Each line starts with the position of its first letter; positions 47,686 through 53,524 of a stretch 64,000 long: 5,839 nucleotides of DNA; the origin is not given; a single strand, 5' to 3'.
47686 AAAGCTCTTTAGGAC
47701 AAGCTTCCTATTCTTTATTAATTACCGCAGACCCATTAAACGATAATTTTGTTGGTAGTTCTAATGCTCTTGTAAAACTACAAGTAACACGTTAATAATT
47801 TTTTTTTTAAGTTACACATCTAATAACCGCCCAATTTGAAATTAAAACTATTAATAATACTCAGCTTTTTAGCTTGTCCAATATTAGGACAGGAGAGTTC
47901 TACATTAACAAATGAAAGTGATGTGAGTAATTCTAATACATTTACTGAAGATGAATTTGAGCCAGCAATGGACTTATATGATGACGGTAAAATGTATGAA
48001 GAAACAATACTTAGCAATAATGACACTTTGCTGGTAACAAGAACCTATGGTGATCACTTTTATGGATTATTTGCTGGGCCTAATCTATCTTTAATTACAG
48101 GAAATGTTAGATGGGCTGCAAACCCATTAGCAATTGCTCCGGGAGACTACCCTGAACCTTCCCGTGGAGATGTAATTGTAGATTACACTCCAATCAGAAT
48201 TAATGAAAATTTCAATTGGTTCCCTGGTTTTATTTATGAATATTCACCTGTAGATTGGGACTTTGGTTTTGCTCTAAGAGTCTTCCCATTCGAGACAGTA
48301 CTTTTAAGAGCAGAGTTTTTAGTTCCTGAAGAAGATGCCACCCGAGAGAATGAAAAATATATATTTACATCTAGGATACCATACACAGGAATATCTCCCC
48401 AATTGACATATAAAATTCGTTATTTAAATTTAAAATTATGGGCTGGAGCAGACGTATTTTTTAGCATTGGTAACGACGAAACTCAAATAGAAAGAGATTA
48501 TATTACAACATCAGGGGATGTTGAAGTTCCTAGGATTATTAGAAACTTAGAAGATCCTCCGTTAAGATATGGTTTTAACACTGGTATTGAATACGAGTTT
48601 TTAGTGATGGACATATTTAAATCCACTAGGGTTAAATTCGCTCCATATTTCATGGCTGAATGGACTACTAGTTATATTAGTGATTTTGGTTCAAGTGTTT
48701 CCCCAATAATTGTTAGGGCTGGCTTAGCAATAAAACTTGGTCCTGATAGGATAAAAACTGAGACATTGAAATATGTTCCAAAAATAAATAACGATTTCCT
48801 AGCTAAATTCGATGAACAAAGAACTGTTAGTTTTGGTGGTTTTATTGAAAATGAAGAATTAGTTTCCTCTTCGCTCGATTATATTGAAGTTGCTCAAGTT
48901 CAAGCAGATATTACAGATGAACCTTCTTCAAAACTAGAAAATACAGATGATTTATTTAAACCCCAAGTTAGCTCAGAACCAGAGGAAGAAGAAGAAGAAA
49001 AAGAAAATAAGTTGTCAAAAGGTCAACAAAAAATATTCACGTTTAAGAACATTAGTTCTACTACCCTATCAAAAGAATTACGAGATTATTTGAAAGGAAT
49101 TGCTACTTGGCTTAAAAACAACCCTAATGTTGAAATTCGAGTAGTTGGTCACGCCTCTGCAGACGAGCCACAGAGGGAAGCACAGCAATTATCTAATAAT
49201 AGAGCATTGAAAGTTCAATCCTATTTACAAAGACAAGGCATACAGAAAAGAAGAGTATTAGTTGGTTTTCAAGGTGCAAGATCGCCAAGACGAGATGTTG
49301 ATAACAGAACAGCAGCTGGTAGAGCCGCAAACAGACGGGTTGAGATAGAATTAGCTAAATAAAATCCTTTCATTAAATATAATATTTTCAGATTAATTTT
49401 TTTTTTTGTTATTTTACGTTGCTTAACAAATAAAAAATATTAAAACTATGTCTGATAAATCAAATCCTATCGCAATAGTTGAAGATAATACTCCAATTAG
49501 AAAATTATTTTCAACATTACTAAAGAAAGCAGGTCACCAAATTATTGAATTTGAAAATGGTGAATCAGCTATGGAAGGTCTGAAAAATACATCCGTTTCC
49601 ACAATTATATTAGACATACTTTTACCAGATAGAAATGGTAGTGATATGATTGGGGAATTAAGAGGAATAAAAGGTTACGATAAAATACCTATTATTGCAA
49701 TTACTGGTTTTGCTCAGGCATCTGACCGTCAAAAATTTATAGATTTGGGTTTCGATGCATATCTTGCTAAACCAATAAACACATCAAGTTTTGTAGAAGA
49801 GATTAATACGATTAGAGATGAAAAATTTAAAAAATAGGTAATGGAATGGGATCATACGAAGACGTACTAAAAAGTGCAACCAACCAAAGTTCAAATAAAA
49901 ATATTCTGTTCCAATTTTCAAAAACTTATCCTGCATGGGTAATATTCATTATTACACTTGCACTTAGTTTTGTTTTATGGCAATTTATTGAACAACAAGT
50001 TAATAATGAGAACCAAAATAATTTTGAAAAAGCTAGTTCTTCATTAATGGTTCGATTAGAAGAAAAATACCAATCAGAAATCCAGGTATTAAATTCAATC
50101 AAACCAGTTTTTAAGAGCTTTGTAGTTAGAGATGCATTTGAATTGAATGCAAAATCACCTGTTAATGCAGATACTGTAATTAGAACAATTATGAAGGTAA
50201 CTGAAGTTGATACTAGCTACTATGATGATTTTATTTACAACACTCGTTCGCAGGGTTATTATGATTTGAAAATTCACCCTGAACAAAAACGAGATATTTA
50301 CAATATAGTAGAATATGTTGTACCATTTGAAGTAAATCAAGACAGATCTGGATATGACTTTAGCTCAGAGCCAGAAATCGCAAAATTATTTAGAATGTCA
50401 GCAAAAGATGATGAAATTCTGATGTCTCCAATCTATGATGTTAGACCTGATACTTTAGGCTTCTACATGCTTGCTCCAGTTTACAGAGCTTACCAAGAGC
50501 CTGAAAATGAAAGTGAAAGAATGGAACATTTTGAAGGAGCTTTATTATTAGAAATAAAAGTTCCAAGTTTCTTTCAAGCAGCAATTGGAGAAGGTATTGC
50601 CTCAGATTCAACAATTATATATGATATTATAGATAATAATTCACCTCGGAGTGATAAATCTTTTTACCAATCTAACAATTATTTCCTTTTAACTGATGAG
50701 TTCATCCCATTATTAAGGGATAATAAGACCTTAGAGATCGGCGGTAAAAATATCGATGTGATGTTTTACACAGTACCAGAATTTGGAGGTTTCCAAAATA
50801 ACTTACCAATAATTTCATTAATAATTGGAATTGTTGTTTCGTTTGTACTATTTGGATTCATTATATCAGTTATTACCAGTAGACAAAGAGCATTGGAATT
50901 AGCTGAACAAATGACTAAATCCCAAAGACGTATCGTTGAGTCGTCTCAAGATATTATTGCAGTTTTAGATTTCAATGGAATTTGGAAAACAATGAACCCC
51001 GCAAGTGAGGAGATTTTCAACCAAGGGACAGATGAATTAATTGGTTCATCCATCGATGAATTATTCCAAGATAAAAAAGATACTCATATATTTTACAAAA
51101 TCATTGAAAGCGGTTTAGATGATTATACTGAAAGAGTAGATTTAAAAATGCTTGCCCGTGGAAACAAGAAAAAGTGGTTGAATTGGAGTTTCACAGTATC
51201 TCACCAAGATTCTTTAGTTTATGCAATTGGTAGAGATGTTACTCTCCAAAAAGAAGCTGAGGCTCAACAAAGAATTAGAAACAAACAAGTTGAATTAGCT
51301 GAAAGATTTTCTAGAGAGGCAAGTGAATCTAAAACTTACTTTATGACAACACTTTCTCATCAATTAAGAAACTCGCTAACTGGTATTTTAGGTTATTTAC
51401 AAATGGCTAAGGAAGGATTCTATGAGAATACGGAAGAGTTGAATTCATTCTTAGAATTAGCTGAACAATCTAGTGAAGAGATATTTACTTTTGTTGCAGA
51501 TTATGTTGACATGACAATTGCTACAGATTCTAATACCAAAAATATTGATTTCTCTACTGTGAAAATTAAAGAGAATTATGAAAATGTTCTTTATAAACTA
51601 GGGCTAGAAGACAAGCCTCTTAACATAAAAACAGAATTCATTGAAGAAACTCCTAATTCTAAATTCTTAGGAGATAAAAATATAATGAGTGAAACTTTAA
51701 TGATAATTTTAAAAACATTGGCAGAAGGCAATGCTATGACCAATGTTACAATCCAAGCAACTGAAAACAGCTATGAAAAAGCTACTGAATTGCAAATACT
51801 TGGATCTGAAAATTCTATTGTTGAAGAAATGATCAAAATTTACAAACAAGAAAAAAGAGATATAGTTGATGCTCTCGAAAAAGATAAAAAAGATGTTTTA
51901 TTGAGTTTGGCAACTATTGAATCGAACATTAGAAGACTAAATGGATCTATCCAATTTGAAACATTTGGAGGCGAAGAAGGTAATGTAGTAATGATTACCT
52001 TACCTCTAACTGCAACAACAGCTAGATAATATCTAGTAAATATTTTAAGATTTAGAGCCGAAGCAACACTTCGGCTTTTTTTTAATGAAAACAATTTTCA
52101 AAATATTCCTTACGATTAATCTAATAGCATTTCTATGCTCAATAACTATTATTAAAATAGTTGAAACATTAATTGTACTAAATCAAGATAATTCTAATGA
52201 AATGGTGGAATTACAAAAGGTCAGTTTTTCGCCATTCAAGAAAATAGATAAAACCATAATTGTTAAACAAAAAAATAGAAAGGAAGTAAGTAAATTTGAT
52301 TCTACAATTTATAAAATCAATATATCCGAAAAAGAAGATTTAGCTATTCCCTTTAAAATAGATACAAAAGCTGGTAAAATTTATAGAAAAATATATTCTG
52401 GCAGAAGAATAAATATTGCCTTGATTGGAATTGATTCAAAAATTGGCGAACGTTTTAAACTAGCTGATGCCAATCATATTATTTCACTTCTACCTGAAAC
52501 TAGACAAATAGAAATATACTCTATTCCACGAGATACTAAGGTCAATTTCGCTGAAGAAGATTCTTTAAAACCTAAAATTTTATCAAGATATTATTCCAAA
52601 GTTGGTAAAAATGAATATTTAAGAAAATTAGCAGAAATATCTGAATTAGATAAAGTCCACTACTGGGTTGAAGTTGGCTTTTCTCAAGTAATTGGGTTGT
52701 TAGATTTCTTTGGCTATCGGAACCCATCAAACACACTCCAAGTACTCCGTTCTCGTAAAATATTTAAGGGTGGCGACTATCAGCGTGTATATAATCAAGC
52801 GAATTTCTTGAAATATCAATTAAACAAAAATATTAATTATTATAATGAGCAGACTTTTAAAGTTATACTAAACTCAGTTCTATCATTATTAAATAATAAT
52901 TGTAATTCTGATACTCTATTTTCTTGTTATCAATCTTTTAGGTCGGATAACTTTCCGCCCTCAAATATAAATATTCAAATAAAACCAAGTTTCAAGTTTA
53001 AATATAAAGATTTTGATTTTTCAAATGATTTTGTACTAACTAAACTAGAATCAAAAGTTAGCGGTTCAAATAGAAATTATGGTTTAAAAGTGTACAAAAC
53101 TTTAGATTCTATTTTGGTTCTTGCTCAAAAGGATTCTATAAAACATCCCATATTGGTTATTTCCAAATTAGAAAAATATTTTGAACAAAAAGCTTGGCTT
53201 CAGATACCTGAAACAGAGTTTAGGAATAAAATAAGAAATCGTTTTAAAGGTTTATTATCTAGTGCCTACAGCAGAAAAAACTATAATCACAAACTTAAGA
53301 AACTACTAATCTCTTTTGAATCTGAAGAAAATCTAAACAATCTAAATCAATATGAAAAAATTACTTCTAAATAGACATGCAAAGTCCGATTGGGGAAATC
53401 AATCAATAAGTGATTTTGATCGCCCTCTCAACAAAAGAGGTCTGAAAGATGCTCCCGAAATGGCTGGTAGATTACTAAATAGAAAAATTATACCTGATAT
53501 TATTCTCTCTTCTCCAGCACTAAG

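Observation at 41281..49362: Four-gene secreted module as a candidate uncharacterised cell-surface fibril/adhesin system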

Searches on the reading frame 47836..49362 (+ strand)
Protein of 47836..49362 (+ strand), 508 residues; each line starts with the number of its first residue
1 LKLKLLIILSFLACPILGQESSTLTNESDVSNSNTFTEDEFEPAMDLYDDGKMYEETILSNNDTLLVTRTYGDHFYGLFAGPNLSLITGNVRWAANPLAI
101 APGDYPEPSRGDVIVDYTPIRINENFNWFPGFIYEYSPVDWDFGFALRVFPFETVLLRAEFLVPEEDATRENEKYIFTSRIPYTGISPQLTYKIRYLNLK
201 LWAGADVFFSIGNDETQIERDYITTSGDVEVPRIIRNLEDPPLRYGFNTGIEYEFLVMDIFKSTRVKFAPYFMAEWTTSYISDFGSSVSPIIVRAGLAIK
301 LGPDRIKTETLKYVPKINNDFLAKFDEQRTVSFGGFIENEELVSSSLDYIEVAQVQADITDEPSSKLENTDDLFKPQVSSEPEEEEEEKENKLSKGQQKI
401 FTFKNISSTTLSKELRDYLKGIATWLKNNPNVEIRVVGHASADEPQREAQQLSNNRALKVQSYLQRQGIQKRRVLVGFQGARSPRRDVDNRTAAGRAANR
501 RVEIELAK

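Call 3: search_protein_families(library=pfam, proteins=[window:47836-49362:+], max_evalue=0.1)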
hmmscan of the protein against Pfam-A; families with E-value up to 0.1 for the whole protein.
window:47836-49362:+ (508 aa): 2 families
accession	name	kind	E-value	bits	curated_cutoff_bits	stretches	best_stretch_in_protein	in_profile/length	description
PF00691.25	OmpA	-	2.2e-16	60.4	27.2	1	407-500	5-98/98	OmpA family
PF16670.11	PI-PLC-C1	-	0.065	12.7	29.9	1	343-431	45-129/329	Phosphoinositide phospholipase C, Ca2+-dependent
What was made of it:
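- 47836..49362 (+): g4: OmpA-family outer-membrane protein with an N-terminal beta-barrel (about residues 60-300), an acidic linker and OmpA_C (residues 407-500, nt 49054-49335). OmpA at E 2e-16 (call 3).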

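Call 4: search_protein_families(library=ncbifam, proteins=[window:47836-49362:+], max_evalue=0.1)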
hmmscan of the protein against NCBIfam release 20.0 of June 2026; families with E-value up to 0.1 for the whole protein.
window:47836-49362:+ (508 aa): 28 families (the best 25 are shown)
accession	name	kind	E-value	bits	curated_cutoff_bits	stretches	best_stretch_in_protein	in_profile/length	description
NF053611.1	YiaD_Gzip_OmpA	equivalog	2.7e-22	79.5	175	1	392-506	95-206/206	YiaD family glycine zipper/OmpA-like lipoprotein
NF053612.1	anchor_PA1041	equivalog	1.1e-16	61.5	250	1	376-506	107-235/236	PA1041 family peptidoglycan-binding anchor lipoprotein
TIGR03350.1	type_VI_ompA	equivalog_domain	7.8e-15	55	139.8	1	406-505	36-136/137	type VI secretion system protein TssL, long form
NF045787.1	OmpABordt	equivalog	8.1e-13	48.5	200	1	392-506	78-189/194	outer membrane protein OmpA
NF047620.1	FlgprotMotYVib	equivalog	5.9e-11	42.5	400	1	407-507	168-267/271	flagellar protein MotY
NF053585.1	OMP_LP_YfiB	equivalog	5.9e-11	42.5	128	1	407-504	63-158/163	outer membrane lipoprotein YfiB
NF053613.1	OMP_toxin_LptF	equivalog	1.2e-10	41.5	400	1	415-506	156-245/256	lipotoxin F family OmpA-related lipoprotein LptF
NF007804.1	PRK10510.1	equivalog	2.5e-10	40.1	307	1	406-507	118-217/219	OmpA family lipoprotein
TIGR03789.1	pdsO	hypoth_equivalog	1e-09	38.5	152.2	1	377-504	116-241/243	sortase-associated OmpA-like protein PdsO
NF006508.0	PRK08944.1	subfamily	4.4e-09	36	259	1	407-506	186-287/304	MotB family protein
TIGR02802.1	Pal_lipo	equivalog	1.1e-08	35.1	125.35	1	406-504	6-102/104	peptidoglycan-associated lipoprotein Pal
NF006285.1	PRK08457.1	equivalog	1.3e-08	35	250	1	401-506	124-230/253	flagellar motor protein MotB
NF006541.1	PRK09038.1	equivalog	1.5e-08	34.6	283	1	408-505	149-247/253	flagellar motor protein MotD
NF005999.0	PRK08126.1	subfamily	1.8e-08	33.6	571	1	448-507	374-431/432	hypothetical protein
NF052230.1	T9SS_PorE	exception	3.6e-08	32.2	600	1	403-485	518-600/648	PorE family type IX secretion system protein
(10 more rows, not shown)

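Call 67: search_protein_families(library=pfam, alignment_id=A8, max_evalue=0.01)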
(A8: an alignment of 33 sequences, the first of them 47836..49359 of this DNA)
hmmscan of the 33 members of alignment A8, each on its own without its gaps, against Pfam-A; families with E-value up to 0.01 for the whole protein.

A. member 1, window:47836-49359:+ (508 aa): 1 family
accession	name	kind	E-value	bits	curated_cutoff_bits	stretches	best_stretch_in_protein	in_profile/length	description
PF00691.25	OmpA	-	2.2e-16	60.4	27.2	1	407-500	5-98/98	OmpA family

B. families by the number of members that match (of 33 scanned): 4 families
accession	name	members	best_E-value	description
PF00691.25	OmpA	33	9.7e-20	OmpA family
PF13568.12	OMP_b-brl_2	13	4.6e-07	Outer membrane protein beta-barrel domain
PF13505.12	OMP_b-brl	2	0.00071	Outer membrane protein beta-barrel domain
PF09476.15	Pilus_CpaD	1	0.0068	Pilus biogenesis CpaD protein (pilus_cpaD)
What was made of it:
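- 47836..49362 (+): OmpA in 33 of 33 orthologues and OMP_b-brl_2 in 13 of 33 (call 67).
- On OmpA family (applies to g4): Found in 33/33 orthologues (call 67). OMP_b-brl_2 hits in 13/33 orthologues (best E 5e-7) but not in the window protein (call 67).
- Checked: Thirteen of 33 orthologues hit OMP_b-brl_2 in the N-terminal part (call 67).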

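Call 69: search_solved_structures(query=A8, max_evalue=0.001)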
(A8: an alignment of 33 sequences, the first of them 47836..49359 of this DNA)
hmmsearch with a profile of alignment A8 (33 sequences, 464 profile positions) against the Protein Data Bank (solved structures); distinct sequences matched with E-value up to 0.001: 81 (the best 60 are shown).
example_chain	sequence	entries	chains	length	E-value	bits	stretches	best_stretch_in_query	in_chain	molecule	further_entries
5wtp_A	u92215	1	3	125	2.1e-27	99.3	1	343-463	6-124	OmpA family protein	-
2lbt_A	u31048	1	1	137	2.5e-27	99.1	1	368-463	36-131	Uncharacterized protein Rv0899/MT0922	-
2lca_A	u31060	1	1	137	4e-27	98.4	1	369-463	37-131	Uncharacterized protein Rv0899/MT0922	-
2kgw_A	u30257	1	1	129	4.9e-27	98.1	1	369-463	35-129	Outer membrane protein A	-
2k1s_A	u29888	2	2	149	6.7e-27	97.7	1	349-462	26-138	Inner membrane lipoprotein yiaD | Probable lipoprotein YiaD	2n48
5wtl_A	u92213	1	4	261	7.4e-27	97.5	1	343-463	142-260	OmpA family protein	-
2l26_A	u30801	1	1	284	2.9e-26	95.6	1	369-463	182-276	Uncharacterized protein Rv0899/MT0922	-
5u1h_A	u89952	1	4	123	1.5e-25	93.2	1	358-463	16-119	Outer membrane porin F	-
6jfw_A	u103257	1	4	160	8.1e-25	90.8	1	343-462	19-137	PA0833-PD protein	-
9rle_P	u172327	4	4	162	1.4e-22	83.4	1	342-457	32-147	Peptidoglycan-associated lipoprotein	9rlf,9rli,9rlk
9v99_A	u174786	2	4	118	7.7e-22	81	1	365-460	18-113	Outer membrane beta-barrel domain-containing protein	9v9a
3td3_A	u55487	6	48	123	1.4e-21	80.2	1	361-459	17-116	Outer membrane protein omp38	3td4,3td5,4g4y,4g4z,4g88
4pwt_A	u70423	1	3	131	2e-21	79.6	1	340-457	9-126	Peptidoglycan-associated lipoprotein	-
4r40_B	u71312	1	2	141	2.8e-21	79.1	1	340-457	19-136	Peptidoglycan-associated lipoprotein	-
4g4v_A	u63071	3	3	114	5e-21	78.3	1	359-461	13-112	Peptidoglycan-associated lipoprotein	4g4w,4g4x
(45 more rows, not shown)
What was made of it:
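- On OmpA family (applies to g4): The profile hits PDB OmpA_C/Pal/MotB-type peptidoglycan-binding domains down to E 2e-27 (call 69).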

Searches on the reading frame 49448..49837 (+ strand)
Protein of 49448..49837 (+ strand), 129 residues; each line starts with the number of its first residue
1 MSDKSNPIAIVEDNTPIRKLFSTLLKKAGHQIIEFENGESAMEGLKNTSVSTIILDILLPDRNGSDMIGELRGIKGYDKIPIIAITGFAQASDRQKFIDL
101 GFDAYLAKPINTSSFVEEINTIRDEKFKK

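Call 3: search_protein_families(library=pfam, proteins=[window:49448-49837:+], max_evalue=0.1)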
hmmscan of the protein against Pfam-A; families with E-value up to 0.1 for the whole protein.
window:49448-49837:+ (129 aa): 1 family
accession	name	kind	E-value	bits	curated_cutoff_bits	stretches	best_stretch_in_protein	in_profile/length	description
PF00072.30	Response_reg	-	3.9e-23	82.2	30.2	1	8-119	1-110/111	Response regulator receiver domain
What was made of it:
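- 49448..49837 (+): Stand-alone CheY-like receiver that travels with the cluster. Response_reg at E 4e-23 (call 3).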

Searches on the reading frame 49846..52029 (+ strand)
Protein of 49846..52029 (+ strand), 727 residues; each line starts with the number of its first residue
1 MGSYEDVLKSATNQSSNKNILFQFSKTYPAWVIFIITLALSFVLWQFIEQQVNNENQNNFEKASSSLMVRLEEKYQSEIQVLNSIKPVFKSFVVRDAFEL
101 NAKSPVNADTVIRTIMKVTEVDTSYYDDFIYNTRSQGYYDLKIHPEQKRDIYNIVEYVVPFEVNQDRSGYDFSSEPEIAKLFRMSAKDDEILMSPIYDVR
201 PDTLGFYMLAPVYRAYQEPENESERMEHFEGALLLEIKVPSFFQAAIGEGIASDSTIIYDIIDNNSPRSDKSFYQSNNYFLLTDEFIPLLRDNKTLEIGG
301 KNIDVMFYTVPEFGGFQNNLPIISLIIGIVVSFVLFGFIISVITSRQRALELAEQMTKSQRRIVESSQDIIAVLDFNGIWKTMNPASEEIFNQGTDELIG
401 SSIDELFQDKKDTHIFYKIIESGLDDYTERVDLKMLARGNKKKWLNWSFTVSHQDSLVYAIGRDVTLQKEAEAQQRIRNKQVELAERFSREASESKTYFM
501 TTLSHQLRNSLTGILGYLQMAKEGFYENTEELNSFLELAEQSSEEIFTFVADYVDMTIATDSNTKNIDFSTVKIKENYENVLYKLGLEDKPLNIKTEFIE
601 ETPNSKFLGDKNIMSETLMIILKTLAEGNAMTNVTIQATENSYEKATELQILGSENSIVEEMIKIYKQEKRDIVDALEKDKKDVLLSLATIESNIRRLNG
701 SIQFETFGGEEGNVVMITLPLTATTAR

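Call 3: search_protein_families(library=pfam, proteins=[window:49846-52029:+], max_evalue=0.1)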
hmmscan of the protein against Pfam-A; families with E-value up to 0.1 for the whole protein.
window:49846-52029:+ (727 aa): 5 families
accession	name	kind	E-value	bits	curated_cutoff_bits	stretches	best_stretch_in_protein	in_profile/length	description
PF03924.19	CHASE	-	2.2e-19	70.4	25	1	95-274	5-189/189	CHASE domain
PF00512.31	HisKA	-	8.6e-10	39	26.9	1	496-556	2-60/66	His Kinase A (phospho-acceptor) domain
PF00989.32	PAS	-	1.7e-07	31.7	22.6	1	361-436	4-78/113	PAS fold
PF08448.16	PAS_4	-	1.2e-05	25.9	23.1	1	364-468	1-108/110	PAS fold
PF13426.13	PAS_9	-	1.7e-05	25.5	27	1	369-466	2-102/103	PAS domain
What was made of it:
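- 49846..52029 (+): CHASE-PAS-HisKA sensor with a degenerate ATP-binding domain; travels with the cluster. Pfam domains in call 3.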

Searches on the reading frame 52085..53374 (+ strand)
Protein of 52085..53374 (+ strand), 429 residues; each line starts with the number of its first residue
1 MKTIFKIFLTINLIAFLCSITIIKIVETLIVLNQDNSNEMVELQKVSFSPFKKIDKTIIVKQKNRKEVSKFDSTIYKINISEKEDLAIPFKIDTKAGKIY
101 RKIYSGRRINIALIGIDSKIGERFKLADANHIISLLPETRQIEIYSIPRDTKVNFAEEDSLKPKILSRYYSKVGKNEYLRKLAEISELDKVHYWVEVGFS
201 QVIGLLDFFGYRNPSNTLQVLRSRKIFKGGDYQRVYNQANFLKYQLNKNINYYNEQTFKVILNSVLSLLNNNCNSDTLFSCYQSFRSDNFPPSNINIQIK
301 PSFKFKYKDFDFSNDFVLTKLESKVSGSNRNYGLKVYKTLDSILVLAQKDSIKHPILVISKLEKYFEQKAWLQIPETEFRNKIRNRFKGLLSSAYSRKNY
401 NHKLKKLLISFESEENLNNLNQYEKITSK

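Call 45: search_protein_families(library=pfam, proteins=[window:52085-53374:+], max_evalue=0.001)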
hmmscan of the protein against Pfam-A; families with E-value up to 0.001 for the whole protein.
window:52085-53374:+ (429 aa): 1 family
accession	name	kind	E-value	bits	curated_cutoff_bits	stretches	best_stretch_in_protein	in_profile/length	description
PF03816.19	LytR_cpsA_psr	-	4.9e-10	40.2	24.6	1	127-207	2-81/150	LytR_cpsA_psr family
